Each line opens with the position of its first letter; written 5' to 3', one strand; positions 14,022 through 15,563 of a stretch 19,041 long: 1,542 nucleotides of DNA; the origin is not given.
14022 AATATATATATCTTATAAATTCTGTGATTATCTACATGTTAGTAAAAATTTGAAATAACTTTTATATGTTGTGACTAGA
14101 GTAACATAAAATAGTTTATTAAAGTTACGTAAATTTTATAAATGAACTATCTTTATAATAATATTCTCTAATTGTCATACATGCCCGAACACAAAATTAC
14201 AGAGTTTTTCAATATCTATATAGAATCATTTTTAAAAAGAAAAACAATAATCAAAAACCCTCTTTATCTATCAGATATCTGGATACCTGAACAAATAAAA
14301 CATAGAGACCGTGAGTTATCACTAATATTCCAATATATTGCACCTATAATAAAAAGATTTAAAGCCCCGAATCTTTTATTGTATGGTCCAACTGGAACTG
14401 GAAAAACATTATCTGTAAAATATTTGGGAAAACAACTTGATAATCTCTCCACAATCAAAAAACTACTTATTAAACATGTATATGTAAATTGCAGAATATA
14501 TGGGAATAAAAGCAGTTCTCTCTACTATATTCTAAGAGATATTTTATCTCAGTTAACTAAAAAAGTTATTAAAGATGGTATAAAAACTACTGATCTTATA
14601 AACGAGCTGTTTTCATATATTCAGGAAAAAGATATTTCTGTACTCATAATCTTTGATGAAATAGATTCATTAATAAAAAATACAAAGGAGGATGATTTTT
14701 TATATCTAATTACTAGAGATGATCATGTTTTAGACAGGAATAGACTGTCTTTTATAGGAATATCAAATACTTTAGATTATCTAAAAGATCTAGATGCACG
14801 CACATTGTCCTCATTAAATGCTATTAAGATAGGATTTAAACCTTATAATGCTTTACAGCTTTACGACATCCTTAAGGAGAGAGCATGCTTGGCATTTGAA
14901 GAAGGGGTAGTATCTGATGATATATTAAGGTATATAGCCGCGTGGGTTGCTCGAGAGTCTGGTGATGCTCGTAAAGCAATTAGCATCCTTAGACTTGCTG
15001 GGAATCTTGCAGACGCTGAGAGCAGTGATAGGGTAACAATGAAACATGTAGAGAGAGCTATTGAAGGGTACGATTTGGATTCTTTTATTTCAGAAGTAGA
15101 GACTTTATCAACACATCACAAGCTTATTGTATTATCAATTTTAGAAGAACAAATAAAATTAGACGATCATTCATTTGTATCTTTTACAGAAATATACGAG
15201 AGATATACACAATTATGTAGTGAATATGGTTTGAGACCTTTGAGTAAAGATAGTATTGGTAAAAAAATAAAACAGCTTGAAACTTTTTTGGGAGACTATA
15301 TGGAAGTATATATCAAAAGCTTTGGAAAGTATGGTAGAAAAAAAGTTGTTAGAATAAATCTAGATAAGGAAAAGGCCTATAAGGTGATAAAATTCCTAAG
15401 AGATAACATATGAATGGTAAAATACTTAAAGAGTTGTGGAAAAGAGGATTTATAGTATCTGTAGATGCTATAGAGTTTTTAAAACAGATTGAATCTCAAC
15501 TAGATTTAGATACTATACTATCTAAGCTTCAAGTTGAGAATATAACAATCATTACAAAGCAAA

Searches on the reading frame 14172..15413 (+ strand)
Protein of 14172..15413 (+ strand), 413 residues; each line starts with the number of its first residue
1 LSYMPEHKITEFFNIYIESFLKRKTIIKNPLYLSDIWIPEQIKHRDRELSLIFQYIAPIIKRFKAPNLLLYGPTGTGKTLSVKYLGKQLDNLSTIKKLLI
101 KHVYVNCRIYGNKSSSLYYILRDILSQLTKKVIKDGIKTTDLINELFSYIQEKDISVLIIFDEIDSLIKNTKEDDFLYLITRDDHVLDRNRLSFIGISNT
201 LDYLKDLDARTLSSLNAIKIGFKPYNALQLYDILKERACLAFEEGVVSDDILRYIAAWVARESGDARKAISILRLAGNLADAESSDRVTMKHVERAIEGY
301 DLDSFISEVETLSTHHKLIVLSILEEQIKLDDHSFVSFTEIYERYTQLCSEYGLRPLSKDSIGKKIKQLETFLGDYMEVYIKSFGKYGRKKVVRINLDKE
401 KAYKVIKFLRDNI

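Call 4: search_protein_families(library=pfam, proteins=[window:14172-15413:+], max_evalue=0.01)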
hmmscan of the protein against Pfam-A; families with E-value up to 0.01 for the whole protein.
window:14172-15413:+ (413 aa): 16 families
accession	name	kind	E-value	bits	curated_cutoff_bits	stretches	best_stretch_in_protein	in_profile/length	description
PF22703.2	Cdc6_lid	-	8.9e-23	80.4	27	1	232-297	2-67/68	Cdc6 AAA+ ATPase-type lid domain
PF09079.17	Cdc6_C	-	7e-14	52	25.1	1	308-403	2-94/96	CDC6, C terminal winged helix domain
PF13401.12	AAA_22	-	3.4e-11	44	27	1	64-184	4-109/130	AAA domain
PF00004.35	AAA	-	2.2e-09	38.3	21.2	1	68-205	1-115/131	ATPase family associated with various cellular activities (AAA)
PF22606.2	Cdc6-ORC-like_ATPase_lid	-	1.8e-08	34.6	27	1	225-284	1-60/60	Cdc6/ORC-like, ATPase lid domain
PF02257.21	RFX_DNA_binding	-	6.5e-06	27.1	27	1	320-369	4-53/79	RFX DNA-binding domain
PF01637.24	ATPase_2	-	6.5e-06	26.6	33.2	1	46-177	3-132/225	ATPase domain predominantly from Archaea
PF13191.12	AAA_16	-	6.6e-06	27.2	32.6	1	44-123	4-71/167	AAA ATPase domain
PF00270.35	DEAD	-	0.00031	20.9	26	0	65-202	14-161/167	DEAD/DEAH box helicase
PF05621.17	TniB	-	0.00034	20.6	22.4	1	60-172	30-136/189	Bacterial TniB protein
PF24883.2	NPHP3_N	-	0.00068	20.3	24.8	1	67-135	24-86/164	Nephrocystin 3, N-terminal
PF05729.18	NACHT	-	0.00079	19.7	26.7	1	69-194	4-100/167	NACHT domain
PF19753.4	DUF6240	-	0.0068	16.2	26.6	0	127-214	185-262/276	Family of unknown function (DUF6240)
PF05673.19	DUF815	-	0.0069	16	23.8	0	41-89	29-77/249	Protein of unknown function (DUF815)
PF07728.20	AAA_5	-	0.007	16.8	22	0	67-93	1-27/139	AAA domain (dynein-related subfamily)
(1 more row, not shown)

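Call 8: find_encoding_contigs(protein=window:14172-15413:+, flank=10000, max_places=6)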
Protein window:14172-15413:+ (413 aa): no gene with exactly this product is on record in the collection.

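Call 11: find_encoding_contigs(protein=window:14181-15413:+, flank=10000, max_places=6)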
Protein window:14181-15413:+ (410 aa): 5 contigs read that carry it; 5 places shown.
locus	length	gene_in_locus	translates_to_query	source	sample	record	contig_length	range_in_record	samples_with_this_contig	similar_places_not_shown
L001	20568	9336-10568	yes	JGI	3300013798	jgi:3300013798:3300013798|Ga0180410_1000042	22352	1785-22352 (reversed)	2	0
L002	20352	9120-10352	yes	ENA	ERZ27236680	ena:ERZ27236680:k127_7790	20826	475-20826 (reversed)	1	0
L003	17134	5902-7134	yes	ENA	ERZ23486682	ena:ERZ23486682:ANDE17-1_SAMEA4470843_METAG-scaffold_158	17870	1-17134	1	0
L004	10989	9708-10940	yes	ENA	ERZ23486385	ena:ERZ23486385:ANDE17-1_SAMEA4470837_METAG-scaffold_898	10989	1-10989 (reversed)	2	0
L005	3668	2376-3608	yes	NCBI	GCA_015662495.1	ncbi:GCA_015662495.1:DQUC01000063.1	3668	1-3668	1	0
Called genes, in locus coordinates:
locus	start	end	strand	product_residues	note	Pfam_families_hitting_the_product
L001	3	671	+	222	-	?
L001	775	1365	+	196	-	PF01712:dNK (faint), PF02223:Thymidylate_kin, PF13238:AAA_18 (weak), PF13521:AAA_28 (faint)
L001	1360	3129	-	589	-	PF01751:Toprim, PF01131:Topoisom_bac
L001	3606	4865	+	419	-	PF01676:Metalloenzyme, PF10143:PhosphMutase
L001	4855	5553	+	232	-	-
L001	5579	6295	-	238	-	PF07650:KH_2 (weak), PF00189:Ribosomal_S3_C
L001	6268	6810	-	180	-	PF00237:Ribosomal_L22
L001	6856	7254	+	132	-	-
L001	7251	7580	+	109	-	-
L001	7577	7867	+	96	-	-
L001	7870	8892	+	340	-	PF04312:DUF460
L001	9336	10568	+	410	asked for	PF13191:AAA_16 (weak), PF01637:ATPase_2 (weak), PF00004:AAA, PF13401:AAA_22, PF22606:Cdc6-ORC-like_ATPase_lid, PF22703:Cdc6_lid, PF09079:WHD_Cdc6, PF02257:RFX_DNA_binding (weak)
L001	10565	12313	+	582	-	PF00149:Metallophos, PF04042:DNA_pol_E_B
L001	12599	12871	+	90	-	PF13656:RNA_pol_L_2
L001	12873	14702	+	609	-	PF01850:PIN, PF00437:T2SSE (weak), PF20720:nSTAND3 (faint)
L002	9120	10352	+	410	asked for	PF13191:AAA_16 (weak), PF01637:ATPase_2 (weak), PF00004:AAA, PF13401:AAA_22, PF22606:Cdc6-ORC-like_ATPase_lid, PF22703:Cdc6_lid, PF09079:WHD_Cdc6, PF02257:RFX_DNA_binding (weak)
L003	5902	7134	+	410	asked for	PF13191:AAA_16 (weak), PF01637:ATPase_2 (weak), PF00004:AAA, PF13401:AAA_22, PF22606:Cdc6-ORC-like_ATPase_lid, PF22703:Cdc6_lid, PF09079:WHD_Cdc6, PF02257:RFX_DNA_binding (weak)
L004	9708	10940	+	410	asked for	PF13191:AAA_16 (weak), PF01637:ATPase_2 (weak), PF00004:AAA, PF13401:AAA_22, PF22606:Cdc6-ORC-like_ATPase_lid, PF22703:Cdc6_lid, PF09079:WHD_Cdc6, PF02257:RFX_DNA_binding (weak)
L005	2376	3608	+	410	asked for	PF13191:AAA_16 (weak), PF01637:ATPase_2 (weak), PF00004:AAA, PF13401:AAA_22, PF22606:Cdc6-ORC-like_ATPase_lid, PF22703:Cdc6_lid, PF09079:WHD_Cdc6, PF02257:RFX_DNA_binding (weak)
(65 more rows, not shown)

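Call 12: find_homologous_proteins(query=window:14181-15410:+, max_evalue=1e-10)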
Query window:14181-15410:+ (410 aa): 937 proteins with E <= 1e-10 among 8000 candidates; the best 120 are listed.
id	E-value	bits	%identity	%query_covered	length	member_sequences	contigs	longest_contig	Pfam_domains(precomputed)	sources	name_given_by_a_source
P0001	5.8e-242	821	91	100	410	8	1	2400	PF02257.22,PF22703.3,PF22606.3,PF00004.36,PF13401.13,PF09079.18,PF13191.13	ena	-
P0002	1.4e-133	464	58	89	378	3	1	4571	PF22703.3,PF22606.3,PF00004.36,PF13401.13,PF05673.20,PF05621.18,PF09079.18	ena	-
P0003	1.3e-103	366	46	96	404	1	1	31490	PF22703.3,PF22606.3,PF00004.36,PF13401.13,PF09079.18,PF13191.13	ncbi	-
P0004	1.3e-72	264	38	100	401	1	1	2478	PF22703.3,PF05729.19,PF22606.3,PF00004.36,PF13401.13,PF05621.18,PF09079.18,PF13191.13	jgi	-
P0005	4.6e-71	258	34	97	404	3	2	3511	PF22703.3,PF07693.21,PF22606.3,PF00004.36,PF13401.13,PF01637.25,PF09079.18,PF13191.13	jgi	jgi:cell division control protein 6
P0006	4.9e-69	252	33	93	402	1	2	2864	PF22703.3,PF22606.3,PF00004.36,PF13401.13,PF01637.25,PF09079.18,PF13191.13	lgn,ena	-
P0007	7.1e-69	251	39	91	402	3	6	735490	PF22703.3,PF24883.3,PF22606.3,PF00004.36,PF13401.13,PF01637.25,PF05621.18,PF09079.18,PF13191.13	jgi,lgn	jgi:cell division control protein 6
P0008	1.6e-67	247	35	100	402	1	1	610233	PF22703.3,PF22606.3,PF00004.36,PF13401.13,PF01637.25,PF09079.18,PF13191.13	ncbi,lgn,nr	ncbi:MAG: ORC1-type DNA replication protein [Candidatus Aenigmarchaeota archaeon]|nr:ORC1-type DNA r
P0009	2.5e-67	246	38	91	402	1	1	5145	PF22703.3,PF24883.3,PF22606.3,PF00004.36,PF13401.13,PF01637.25,PF09079.18,PF13191.13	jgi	jgi:cell division control protein 6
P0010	4.6e-67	245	36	94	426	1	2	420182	PF22703.3,PF00004.36,PF13401.13,PF01637.25,PF05621.18,PF09079.18,PF13191.13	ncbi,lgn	-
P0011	5.2e-67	245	37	94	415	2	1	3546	PF22703.3,PF22606.3,PF00004.36,PF13401.13,PF01637.25,PF05621.18,PF09079.18,PF13191.13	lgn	-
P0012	7.3e-67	245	34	100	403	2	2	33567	PF22703.3,PF22606.3,PF00004.36,PF13401.13,PF09079.18,PF13191.13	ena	-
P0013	1.3e-66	244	35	97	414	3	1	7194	PF22703.3,PF00004.36,PF13401.13,PF01637.25,PF05621.18,PF09079.18,PF13191.13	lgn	-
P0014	1.4e-66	244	35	96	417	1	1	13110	PF22703.3,PF22606.3,PF00004.36,PF13401.13,PF05621.18,PF09079.18,PF13191.13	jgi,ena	-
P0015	1.7e-66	243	34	100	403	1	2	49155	PF22703.3,PF00004.36,PF13401.13,PF01637.25,PF09079.18,PF13191.13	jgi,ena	-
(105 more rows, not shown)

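Call 13: find_encoding_contigs(protein=P0001, flank=10000, max_places=3)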
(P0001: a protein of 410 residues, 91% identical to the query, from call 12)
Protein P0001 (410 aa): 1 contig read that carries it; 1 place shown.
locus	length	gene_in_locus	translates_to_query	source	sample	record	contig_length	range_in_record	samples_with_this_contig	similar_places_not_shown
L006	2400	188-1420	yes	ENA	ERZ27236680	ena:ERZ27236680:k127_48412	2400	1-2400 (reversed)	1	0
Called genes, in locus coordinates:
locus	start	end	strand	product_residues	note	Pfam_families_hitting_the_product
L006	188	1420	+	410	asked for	PF13191:AAA_16 (faint), PF00004:AAA, PF13401:AAA_22, PF22606:Cdc6-ORC-like_ATPase_lid, PF22703:Cdc6_lid, PF09079:WHD_Cdc6, PF02257:RFX_DNA_binding (weak)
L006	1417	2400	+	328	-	?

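Call 14: find_encoding_contigs(protein=P0002, flank=10000, max_places=3)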
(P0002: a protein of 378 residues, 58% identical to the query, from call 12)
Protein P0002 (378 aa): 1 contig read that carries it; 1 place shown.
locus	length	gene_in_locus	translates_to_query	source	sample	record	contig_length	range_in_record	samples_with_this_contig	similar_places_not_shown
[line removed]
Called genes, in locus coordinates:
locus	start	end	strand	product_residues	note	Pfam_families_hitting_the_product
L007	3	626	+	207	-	?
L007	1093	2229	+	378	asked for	PF05621:TniB (weak), PF05673:DUF815 (faint), PF00004:AAA (weak), PF13401:AAA_22 (weak), PF22606:Cdc6-ORC-like_ATPase_lid, PF22703:Cdc6_lid, PF09079:WHD_Cdc6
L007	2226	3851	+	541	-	PF00149:Metallophos, PF04042:DNA_pol_E_B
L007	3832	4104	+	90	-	PF13656:RNA_pol_L_2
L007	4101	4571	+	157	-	?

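Call 15: find_encoding_contigs(protein=P0003, flank=10000, max_places=3)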
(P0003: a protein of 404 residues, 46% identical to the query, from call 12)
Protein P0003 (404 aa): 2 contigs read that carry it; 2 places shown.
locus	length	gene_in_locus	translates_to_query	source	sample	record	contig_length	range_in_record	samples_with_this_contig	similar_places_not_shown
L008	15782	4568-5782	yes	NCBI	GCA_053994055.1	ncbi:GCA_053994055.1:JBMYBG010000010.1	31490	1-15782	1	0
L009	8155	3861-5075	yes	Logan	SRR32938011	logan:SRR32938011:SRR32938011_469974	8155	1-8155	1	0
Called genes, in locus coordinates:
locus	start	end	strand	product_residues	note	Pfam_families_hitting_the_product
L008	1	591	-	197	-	?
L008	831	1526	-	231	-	PF07650:KH_2 (weak), PF00189:Ribosomal_S3_C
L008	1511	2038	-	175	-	PF00237:Ribosomal_L22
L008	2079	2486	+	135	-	-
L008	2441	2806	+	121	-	-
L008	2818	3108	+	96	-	-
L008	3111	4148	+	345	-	PF04312:DUF460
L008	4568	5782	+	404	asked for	PF13191:AAA_16 (weak), PF00004:AAA (weak), PF13401:AAA_22, PF22606:Cdc6-ORC-like_ATPase_lid (weak), PF22703:Cdc6_lid, PF09079:WHD_Cdc6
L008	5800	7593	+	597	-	PF00149:Metallophos (weak), PF04042:DNA_pol_E_B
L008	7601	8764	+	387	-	PF01368:DHH (weak)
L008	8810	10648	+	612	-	PF01850:PIN, PF00437:T2SSE, PF00013:KH_1 (weak)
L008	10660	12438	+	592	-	PF04068:Fer4_RLI (weak), PF12838:Fer4_7 (weak), PF25160:LdpA_Fe-S-bd (weak), PF00037:Fer4, PF12837:Fer4_6 (weak), PF02463:SMC_N, PF00005:ABC_tran, PF00005:ABC_tran, +2 more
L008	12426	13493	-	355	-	PF05833:NFACT_N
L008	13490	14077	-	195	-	PF01712:dNK, PF02223:Thymidylate_kin, PF08433:KTI12 (faint), PF13521:AAA_28 (weak)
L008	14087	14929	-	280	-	PF14397:ATPgrasp_ST (faint), PF02222:ATP-grasp, PF02655:ATP-grasp_3 (weak), PF02786:CPSase_L_D2 (faint), PF07478:Dala_Dala_lig_C (weak), PF08443:RimK, PF02955:GSH-S_ATP (weak)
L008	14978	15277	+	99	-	PF01191:RNA_pol_Rpb5_C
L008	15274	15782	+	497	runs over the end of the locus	PF04563:RNA_pol_Rpb2_1, PF04561:RNA_pol_Rpb2_2, PF04565:RNA_pol_Rpb2_3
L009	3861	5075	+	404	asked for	PF13191:AAA_16 (weak), PF00004:AAA (weak), PF13401:AAA_22, PF22606:Cdc6-ORC-like_ATPase_lid (weak), PF22703:Cdc6_lid, PF09079:WHD_Cdc6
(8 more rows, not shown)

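Call 43: list_cluster_members(proteins=[window:14181-15410:+, P0003, window:3315-5513:+])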
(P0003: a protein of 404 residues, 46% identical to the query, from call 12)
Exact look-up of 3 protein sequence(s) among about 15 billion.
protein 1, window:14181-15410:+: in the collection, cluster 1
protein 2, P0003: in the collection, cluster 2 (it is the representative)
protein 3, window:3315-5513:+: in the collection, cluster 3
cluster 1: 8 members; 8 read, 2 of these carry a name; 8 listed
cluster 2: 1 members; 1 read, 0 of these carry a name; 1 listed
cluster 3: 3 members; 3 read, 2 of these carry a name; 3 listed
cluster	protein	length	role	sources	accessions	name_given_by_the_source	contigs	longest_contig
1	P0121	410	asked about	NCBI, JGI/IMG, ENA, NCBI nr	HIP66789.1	MAG TPA: AAA family ATPase [Candidatus Nanopusillus sp.] | AAA family ATPase [Candidatus Nanopusillus sp.]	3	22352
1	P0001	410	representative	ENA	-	-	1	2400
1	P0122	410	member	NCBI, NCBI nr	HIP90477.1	MAG TPA: AAA family ATPase [Candidatus Nanopusillus sp.] | AAA family ATPase [Candidatus Nanopusillus sp.]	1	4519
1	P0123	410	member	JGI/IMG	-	-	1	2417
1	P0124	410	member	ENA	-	-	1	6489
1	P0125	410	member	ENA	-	-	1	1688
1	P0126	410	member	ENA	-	-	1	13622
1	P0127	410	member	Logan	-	-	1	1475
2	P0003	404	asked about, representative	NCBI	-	-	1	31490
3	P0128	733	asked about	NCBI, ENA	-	-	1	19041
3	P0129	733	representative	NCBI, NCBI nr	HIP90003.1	MAG TPA: elongation factor EF-2 [Candidatus Nanopusillus sp.] | elongation factor EF-2 [Candidatus Nanopusillus sp.]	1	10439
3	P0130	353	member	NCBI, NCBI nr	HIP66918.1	MAG TPA: GTP-binding protein, partial [Candidatus Nanopusillus sp.] | GTP-binding protein [Candidatus Nanopusillus sp.]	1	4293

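Call 44: find_encoding_contigs(protein=P0004, flank=3000, max_places=2)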
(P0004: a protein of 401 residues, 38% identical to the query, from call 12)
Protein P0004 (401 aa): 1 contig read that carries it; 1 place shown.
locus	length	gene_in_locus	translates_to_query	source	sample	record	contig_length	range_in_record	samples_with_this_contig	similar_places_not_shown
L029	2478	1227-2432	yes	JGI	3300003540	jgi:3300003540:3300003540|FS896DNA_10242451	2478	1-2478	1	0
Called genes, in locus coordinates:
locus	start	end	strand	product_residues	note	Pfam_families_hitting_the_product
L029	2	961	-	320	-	?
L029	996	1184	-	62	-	-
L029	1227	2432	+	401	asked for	PF05621:TniB (weak), PF13191:AAA_16 (weak), PF13401:AAA_22, PF00004:AAA, PF05729:NACHT (weak), PF22606:Cdc6-ORC-like_ATPase_lid (weak), PF22703:Cdc6_lid, PF09079:WHD_Cdc6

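Call 45: find_encoding_contigs(protein=P0007, flank=3000, max_places=1)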
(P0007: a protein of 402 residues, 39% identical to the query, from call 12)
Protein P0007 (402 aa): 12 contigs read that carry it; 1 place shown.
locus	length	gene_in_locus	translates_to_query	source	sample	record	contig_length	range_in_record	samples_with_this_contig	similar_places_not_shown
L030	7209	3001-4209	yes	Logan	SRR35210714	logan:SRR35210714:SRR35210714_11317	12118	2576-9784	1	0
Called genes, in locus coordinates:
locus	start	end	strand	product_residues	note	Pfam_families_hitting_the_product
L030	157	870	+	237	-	PF00149:Metallophos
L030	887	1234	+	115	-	-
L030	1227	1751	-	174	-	-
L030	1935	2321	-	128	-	-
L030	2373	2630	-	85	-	PF05239:PRC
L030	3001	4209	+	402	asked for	PF01637:ATPase_2 (weak), PF05621:TniB (weak), PF13191:AAA_16, PF00004:AAA (weak), PF13401:AAA_22, PF22606:Cdc6-ORC-like_ATPase_lid (weak), PF22703:Cdc6_lid, PF09079:WHD_Cdc6, +1 more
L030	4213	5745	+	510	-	PF01336:tRNA_anti-codon (faint), PF00149:Metallophos, PF04042:DNA_pol_E_B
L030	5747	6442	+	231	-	PF12710:HAD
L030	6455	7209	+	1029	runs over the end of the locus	?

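Call 47: find_encoding_contigs(protein=P0126, flank=3000, max_places=2)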
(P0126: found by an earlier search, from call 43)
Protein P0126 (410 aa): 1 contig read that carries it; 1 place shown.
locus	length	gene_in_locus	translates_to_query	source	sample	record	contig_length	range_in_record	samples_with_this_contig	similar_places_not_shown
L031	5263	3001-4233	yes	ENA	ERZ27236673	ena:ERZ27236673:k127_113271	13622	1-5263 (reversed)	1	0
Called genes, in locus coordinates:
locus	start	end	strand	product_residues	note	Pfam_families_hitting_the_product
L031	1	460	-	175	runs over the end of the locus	PF00237:Ribosomal_L22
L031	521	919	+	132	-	-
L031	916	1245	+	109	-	-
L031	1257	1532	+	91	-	-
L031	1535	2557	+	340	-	PF04312:DUF460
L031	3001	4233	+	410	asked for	PF13191:AAA_16 (weak), PF01637:ATPase_2 (weak), PF00004:AAA, PF13401:AAA_22, PF22606:Cdc6-ORC-like_ATPase_lid, PF22703:Cdc6_lid, PF09079:WHD_Cdc6, PF02257:RFX_DNA_binding (weak)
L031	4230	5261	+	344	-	?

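Call 48: find_encoding_contigs(protein=P0122, flank=3000, max_places=2)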
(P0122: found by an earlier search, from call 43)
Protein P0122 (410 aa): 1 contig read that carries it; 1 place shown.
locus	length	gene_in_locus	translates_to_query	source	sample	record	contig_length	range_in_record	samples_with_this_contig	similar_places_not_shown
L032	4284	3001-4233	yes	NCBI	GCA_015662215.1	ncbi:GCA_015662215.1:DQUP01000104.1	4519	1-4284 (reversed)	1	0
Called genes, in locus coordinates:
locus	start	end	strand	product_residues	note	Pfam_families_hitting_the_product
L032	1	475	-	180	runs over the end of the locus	PF00237:Ribosomal_L22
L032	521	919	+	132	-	-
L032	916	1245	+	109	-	-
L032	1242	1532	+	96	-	-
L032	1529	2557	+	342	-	PF04312:DUF460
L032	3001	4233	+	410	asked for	PF13191:AAA_16 (weak), PF01637:ATPase_2 (weak), PF00004:AAA, PF13401:AAA_22, PF22606:Cdc6-ORC-like_ATPase_lid (weak), PF22703:Cdc6_lid, PF09079:WHD_Cdc6, PF02257:RFX_DNA_binding (weak)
